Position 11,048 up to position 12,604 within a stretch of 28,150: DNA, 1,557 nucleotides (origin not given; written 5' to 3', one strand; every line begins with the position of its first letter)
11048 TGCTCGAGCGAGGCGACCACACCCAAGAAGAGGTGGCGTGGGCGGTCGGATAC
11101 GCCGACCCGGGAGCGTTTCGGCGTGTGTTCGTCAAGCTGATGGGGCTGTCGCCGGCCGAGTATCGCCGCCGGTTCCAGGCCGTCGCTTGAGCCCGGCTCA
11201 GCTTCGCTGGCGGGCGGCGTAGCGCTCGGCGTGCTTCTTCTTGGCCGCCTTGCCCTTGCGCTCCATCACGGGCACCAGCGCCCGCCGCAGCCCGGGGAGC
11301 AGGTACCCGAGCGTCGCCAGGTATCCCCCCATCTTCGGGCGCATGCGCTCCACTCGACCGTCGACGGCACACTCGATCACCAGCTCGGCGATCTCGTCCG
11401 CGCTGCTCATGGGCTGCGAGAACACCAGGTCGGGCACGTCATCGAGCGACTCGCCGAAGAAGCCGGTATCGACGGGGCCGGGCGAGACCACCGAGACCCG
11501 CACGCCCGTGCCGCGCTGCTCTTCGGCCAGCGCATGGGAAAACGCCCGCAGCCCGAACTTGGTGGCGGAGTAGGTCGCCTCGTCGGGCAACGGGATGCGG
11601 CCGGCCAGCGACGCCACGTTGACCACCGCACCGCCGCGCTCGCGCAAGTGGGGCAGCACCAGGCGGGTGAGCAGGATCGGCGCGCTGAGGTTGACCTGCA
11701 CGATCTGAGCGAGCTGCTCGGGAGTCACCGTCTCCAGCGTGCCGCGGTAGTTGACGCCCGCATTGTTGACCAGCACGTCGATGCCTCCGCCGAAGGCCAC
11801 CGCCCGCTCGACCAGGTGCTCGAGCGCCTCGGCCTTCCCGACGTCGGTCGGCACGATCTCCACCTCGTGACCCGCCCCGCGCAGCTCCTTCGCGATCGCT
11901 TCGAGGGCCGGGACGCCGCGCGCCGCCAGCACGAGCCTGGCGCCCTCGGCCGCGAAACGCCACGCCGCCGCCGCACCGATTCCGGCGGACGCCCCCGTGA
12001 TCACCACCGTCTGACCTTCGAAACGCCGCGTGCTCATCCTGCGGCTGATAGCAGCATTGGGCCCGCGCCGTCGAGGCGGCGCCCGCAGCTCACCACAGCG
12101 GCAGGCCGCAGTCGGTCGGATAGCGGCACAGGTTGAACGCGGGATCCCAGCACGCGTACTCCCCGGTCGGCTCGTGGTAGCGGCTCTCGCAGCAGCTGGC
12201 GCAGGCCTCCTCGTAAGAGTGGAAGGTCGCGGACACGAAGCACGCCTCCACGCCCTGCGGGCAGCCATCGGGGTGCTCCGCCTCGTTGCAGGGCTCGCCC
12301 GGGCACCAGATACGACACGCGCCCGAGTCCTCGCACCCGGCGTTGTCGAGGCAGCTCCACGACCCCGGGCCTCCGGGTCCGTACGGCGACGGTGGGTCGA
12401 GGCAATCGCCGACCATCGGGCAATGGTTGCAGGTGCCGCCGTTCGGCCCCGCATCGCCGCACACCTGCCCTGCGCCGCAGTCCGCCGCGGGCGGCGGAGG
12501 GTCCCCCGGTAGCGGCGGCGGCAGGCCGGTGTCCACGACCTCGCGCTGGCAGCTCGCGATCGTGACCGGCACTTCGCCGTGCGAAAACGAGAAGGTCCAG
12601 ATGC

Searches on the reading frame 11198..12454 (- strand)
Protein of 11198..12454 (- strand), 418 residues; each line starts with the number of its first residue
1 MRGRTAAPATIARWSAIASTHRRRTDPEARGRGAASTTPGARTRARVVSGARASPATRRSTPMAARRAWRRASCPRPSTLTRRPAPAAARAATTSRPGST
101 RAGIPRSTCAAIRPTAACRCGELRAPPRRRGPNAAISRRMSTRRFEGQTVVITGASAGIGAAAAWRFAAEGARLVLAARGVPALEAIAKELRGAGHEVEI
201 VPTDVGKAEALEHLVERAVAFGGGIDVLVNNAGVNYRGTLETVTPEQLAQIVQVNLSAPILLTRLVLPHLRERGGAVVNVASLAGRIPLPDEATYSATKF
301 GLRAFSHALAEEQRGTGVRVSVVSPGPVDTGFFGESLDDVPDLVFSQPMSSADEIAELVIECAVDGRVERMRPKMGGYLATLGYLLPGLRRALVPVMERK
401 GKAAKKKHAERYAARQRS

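Call 29: search_protein_families(library=pfam, proteins=[window:11198-12454:-], max_evalue=0.01)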
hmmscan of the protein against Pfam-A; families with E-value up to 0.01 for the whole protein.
window:11198-12454:- (418 aa): 5 families
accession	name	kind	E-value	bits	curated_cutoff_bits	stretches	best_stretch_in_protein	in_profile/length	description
PF00106.31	adh_short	-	1.5e-52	178.4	26.6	1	148-336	1-190/195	short chain dehydrogenase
PF13561.12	adh_short_C2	-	6.5e-40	137.6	27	1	154-334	1-181/236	Enoyl-(Acyl carrier protein) reductase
PF08659.16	KR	-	4.3e-17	63.1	22.6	1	149-328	2-178/180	KR domain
PF23441.1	SDR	-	5.7e-05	23.1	27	1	203-340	68-206/258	SDR-like rossmann domain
PF08643.16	DUF1776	-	0.00053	19.9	25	1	238-326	106-197/294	Fungal family of unknown function (DUF1776)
